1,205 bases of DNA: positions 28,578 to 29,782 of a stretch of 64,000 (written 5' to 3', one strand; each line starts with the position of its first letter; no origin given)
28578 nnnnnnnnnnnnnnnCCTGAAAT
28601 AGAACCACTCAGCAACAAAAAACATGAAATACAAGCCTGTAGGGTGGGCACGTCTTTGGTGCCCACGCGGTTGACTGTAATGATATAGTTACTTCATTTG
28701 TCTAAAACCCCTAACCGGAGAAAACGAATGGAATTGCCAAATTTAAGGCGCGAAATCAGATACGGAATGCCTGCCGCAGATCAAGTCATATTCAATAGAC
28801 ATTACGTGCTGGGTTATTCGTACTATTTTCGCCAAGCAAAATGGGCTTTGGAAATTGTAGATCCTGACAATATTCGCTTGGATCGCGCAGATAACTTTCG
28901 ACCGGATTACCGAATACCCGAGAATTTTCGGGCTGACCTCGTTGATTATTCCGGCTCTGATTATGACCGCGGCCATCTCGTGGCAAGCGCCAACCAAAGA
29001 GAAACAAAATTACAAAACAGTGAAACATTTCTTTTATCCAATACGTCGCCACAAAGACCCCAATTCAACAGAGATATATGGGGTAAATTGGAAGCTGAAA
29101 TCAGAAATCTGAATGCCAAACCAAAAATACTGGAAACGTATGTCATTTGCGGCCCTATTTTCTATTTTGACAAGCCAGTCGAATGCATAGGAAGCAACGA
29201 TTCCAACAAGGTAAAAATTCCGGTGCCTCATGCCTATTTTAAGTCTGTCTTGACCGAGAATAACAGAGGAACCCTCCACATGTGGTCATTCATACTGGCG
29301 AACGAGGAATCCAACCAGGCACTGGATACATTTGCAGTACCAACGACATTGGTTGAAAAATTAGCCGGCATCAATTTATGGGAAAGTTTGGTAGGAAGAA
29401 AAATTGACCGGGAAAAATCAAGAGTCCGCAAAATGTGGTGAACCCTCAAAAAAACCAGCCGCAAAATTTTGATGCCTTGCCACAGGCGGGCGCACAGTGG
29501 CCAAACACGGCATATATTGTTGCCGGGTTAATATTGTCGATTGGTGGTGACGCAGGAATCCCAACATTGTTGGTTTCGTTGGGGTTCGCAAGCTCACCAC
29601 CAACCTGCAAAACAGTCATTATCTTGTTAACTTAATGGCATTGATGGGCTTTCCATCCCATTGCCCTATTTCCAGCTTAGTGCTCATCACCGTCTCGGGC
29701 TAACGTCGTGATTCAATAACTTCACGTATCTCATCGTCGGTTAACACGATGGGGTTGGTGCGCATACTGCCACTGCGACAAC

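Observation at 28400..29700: AT-rich islet encoding a leaderless EndoG/NucA-family nuclease flanked by REP elements, with an overlapping small hydrophobic ORF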

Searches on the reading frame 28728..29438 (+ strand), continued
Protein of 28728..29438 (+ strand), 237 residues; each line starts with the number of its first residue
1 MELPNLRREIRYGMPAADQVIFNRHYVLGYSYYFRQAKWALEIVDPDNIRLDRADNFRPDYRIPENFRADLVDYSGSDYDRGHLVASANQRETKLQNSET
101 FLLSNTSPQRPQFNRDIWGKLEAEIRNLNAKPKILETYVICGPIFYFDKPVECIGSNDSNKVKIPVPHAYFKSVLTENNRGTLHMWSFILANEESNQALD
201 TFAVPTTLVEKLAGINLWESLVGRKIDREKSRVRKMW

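Call 85: search_protein_families(library=padloc, alignment_id=A4, max_evalue=0.00001)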
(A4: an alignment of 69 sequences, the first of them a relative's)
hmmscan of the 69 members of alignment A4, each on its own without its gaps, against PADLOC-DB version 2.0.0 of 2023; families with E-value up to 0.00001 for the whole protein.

A. member 1, L003:4799-5299:- (167 aa): 0 families

B. families by the number of members that match (of 69 scanned): 74 families (the first 25 are shown)
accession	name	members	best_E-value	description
PDLC03960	SngC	2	1.9e-22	-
PDLC02707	PbeA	2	1.3e-21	PbeA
PDLC02861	DpdF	2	1.1e-20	DpdF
PDLC02503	BrxHI|BrxHII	2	3.3e-19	BrxHI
PDLC03928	PsyrT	2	2.7e-18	-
PDLC02870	DpdF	2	8.2e-17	DpdF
PDLC02864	DpdF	2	3.5e-16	DpdF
PDLC02855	DpdF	2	1.4e-13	DpdF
PDLC02623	DrmD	2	1.5e-12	DrmD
PDLC02867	DpdF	2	3.4e-12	DpdF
PDLC02704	PbeA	2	3.6e-12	PbeA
PDLC02504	BrxHI|BrxHII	2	7.2e-12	BrxHII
PDLC02872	DpdF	2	8.9e-12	DpdF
PDLC02501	BrxHI|BrxHII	2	1.6e-11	BrxHI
PDLC02621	DrmD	2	1.8e-11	DrmD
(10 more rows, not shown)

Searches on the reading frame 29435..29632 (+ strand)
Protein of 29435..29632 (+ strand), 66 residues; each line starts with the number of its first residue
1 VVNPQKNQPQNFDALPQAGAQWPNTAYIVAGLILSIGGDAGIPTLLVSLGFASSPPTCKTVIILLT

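Call 4: search_protein_families(library=pfam, proteins=[window:29435-29632:+], max_evalue=0.01)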
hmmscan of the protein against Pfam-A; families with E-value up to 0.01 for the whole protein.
window:29435-29632:+ (66 aa): 0 families

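Call 5: search_protein_families(library=ncbifam, proteins=[window:29435-29632:+], max_evalue=0.01)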
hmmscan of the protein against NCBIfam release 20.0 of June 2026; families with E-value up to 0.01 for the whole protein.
window:29435-29632:+ (66 aa): 0 families

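Call 9: search_protein_families(library=padloc, proteins=[window:29435-29632:+], max_evalue=0.01)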
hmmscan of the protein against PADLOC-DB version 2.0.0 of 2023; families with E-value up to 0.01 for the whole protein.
window:29435-29632:+ (66 aa): 0 families
